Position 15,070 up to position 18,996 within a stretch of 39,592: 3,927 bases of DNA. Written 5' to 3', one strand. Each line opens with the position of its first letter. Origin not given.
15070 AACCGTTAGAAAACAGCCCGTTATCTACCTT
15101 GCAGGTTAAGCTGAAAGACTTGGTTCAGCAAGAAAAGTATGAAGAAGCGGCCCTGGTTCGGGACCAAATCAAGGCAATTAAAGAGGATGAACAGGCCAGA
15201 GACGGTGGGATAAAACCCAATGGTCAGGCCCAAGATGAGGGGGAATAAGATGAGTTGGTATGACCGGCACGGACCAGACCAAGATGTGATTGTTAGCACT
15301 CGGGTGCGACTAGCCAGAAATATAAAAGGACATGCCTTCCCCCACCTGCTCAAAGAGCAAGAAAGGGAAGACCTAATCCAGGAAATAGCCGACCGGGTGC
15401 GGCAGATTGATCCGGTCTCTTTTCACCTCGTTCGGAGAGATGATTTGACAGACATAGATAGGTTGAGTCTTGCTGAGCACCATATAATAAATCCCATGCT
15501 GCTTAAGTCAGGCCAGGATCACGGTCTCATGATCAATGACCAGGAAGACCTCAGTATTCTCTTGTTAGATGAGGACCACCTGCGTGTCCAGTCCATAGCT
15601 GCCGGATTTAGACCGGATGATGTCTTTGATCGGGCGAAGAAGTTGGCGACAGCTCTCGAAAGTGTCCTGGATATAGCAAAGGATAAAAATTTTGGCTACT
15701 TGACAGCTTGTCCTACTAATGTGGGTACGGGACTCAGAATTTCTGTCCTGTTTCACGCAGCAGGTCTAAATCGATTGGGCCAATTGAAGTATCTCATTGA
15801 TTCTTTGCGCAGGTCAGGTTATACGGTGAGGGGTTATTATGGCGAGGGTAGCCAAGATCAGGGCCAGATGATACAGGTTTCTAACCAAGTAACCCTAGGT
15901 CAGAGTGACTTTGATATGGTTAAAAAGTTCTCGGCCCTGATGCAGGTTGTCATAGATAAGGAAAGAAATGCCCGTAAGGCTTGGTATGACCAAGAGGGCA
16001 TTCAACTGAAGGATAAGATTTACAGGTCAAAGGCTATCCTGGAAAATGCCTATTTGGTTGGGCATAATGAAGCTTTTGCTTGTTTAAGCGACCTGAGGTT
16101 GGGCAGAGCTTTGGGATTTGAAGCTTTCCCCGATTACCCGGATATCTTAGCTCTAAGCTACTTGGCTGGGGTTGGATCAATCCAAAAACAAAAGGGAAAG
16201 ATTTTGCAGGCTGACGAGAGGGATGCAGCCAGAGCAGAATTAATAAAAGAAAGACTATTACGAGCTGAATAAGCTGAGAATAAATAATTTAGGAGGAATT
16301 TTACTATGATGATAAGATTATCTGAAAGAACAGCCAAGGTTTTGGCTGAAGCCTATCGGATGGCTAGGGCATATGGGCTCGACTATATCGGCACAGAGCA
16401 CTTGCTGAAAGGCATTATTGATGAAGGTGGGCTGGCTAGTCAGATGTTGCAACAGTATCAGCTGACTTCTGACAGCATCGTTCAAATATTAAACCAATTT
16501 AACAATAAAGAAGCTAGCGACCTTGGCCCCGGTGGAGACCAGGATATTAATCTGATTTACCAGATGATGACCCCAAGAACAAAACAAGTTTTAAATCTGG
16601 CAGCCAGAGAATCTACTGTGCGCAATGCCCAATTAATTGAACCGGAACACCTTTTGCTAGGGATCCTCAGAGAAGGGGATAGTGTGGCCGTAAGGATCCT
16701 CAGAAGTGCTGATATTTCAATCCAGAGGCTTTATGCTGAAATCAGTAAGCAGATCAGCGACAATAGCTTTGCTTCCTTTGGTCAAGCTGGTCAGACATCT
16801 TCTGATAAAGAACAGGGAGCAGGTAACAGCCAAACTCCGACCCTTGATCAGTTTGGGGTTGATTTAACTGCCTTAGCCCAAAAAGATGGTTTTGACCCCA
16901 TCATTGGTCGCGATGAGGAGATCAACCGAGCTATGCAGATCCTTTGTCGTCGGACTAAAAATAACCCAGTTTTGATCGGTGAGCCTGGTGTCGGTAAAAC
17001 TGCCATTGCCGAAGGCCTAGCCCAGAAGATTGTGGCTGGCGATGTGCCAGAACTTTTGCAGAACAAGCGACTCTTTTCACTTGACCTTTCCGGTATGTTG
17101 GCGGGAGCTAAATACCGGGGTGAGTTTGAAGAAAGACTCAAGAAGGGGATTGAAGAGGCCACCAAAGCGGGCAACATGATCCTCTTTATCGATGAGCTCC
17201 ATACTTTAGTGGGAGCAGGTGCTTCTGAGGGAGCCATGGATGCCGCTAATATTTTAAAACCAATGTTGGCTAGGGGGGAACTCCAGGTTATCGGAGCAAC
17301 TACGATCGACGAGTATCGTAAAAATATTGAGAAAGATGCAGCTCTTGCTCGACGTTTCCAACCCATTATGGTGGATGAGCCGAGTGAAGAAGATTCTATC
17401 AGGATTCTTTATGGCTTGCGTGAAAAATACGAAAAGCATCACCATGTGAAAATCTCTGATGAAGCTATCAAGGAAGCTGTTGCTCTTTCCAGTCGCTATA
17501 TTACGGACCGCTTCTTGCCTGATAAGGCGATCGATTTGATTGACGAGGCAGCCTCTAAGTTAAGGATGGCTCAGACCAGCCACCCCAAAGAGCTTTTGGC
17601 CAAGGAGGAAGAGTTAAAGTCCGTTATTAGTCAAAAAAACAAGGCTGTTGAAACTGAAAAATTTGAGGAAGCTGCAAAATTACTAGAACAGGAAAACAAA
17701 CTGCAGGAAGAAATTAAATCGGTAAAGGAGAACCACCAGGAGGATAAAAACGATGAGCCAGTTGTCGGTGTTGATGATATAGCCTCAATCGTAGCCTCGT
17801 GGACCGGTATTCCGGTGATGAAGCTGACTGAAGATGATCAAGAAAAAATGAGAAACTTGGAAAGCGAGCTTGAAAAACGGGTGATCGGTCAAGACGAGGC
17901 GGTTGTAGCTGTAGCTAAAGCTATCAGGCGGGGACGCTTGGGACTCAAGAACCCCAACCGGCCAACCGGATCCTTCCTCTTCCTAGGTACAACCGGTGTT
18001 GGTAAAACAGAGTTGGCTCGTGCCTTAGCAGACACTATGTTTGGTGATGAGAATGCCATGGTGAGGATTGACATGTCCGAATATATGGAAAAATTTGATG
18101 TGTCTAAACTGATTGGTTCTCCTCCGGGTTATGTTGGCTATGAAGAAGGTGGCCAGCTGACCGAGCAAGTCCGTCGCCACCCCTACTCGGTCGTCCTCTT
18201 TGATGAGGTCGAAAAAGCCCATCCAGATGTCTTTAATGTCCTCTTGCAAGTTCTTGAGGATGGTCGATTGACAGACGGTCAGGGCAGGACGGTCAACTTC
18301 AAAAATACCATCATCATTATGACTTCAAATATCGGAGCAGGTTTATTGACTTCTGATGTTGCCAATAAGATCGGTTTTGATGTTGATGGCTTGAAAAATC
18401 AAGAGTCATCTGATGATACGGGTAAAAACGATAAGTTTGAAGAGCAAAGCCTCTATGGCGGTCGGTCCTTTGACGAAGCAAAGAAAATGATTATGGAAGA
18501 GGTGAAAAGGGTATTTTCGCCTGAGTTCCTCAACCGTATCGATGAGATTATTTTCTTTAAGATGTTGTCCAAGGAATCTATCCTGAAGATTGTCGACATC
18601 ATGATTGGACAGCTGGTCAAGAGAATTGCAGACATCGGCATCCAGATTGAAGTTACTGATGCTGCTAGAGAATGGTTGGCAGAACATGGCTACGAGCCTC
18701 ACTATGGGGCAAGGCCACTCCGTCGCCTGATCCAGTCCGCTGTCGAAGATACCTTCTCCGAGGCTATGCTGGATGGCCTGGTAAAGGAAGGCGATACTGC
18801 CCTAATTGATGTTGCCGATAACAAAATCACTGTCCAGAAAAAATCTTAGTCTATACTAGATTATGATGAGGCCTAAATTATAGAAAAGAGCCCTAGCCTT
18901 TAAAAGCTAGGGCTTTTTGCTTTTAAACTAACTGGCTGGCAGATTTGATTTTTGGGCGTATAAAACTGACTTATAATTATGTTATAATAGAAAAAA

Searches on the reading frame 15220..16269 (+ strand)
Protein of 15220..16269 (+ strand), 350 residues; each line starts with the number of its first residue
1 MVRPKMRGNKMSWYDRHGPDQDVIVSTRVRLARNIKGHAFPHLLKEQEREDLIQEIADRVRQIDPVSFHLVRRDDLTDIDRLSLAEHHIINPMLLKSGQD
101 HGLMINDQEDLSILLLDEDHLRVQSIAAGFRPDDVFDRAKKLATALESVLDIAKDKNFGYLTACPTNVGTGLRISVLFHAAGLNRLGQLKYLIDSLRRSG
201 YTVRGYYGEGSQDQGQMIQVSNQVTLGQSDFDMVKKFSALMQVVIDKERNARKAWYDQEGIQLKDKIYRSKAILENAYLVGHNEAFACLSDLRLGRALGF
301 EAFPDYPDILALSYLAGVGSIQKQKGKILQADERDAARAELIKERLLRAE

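Call 66: search_protein_families(library=pfam, proteins=[window:15220-16269:+], max_evalue=0.01)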
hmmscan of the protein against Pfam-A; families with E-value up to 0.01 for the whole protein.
window:15220-16269:+ (350 aa): 1 family
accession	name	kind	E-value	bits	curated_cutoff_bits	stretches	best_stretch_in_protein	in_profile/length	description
PF00217.24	ATP-gua_Ptrans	-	2.9e-48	164.4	22.4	1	64-250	15-202/203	ATP:guanido phosphotransferase, C-terminal catalytic domain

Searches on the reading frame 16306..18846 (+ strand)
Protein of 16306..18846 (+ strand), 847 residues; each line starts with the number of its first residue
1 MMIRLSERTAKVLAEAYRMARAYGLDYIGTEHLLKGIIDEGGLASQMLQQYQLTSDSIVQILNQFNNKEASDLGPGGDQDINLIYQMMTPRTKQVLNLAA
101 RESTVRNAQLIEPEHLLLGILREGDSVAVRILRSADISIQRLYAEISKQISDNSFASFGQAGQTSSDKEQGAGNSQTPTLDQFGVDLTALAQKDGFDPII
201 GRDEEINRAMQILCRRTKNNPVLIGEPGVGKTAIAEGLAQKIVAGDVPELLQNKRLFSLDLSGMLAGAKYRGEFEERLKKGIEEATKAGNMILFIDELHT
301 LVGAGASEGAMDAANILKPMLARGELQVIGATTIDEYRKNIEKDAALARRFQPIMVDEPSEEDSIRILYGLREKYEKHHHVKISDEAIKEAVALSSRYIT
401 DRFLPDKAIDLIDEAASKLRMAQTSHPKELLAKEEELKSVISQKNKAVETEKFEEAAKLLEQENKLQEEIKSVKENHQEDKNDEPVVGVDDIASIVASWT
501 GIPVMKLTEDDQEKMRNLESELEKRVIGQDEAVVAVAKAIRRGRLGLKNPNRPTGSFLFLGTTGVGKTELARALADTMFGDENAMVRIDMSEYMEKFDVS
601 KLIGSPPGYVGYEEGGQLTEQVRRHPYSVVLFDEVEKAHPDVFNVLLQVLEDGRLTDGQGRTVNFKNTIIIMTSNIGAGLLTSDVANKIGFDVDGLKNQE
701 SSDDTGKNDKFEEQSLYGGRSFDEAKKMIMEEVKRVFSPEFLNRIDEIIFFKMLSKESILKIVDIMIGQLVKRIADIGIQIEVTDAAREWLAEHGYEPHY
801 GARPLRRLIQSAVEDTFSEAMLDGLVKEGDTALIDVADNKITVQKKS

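Call 66: search_protein_families(library=pfam, proteins=[window:16306-18846:+], max_evalue=0.01)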
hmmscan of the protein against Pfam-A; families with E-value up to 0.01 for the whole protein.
window:16306-18846:+ (847 aa): 34 families (the best 25 are shown)
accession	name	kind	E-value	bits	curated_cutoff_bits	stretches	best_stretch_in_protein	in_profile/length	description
PF07724.20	AAA_2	-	6.8e-69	231.6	27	1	552-748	1-166/166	AAA domain (Cdc48 subfamily)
PF17871.7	AAA_lid_9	-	5.7e-34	116.6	22.8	1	360-460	1-101/104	AAA lid domain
PF10431.15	ClpB_D2-small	-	4.9e-28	97.4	21.9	1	754-832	1-79/81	C-terminal, D2-small domain, of ClpB protein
PF00004.35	AAA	-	3.2e-26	92.8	21.2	2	222-351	2-123/131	ATPase family associated with various cellular activities (AAA)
PF02861.25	Clp_N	-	2.9e-22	79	20.7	2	106-150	8-52/53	Clp amino terminal domain, pathogenicity island component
PF07728.20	AAA_5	-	1.3e-17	64.6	22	2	557-677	2-124/139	AAA domain (dynein-related subfamily)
PF00158.32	Sigma54_activat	-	3.8e-11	43.4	20.2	1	556-674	24-142/168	Sigma-54 interaction domain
PF13191.12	AAA_16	-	5.8e-10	40.3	32.6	1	199-242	2-48/167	AAA ATPase domain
PF13401.12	AAA_22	-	6.8e-10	39.8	27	1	216-329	3-119/130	AAA domain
PF20720.3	nSTAND3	-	1.7e-08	34.8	27.2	1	206-244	7-43/155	Novel STAND NTPase 3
PF05621.17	TniB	-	5.1e-07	29.8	22.4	1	240-357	70-185/189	Bacterial TniB protein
PF12775.13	AAA_7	-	2.8e-06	27.4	25.8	0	556-604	35-83/181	P-loop containing dynein motor region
PF01695.23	IstB_IS21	-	7.5e-06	26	24.1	0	216-245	90-120/238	IstB-like ATP binding protein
PF13238.12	AAA_18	-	1.9e-05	25.6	29.4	0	560-598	4-36/128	AAA domain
PF13173.12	AAA_14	-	3.1e-05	24.4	27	0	559-653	7-88/129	AAA domain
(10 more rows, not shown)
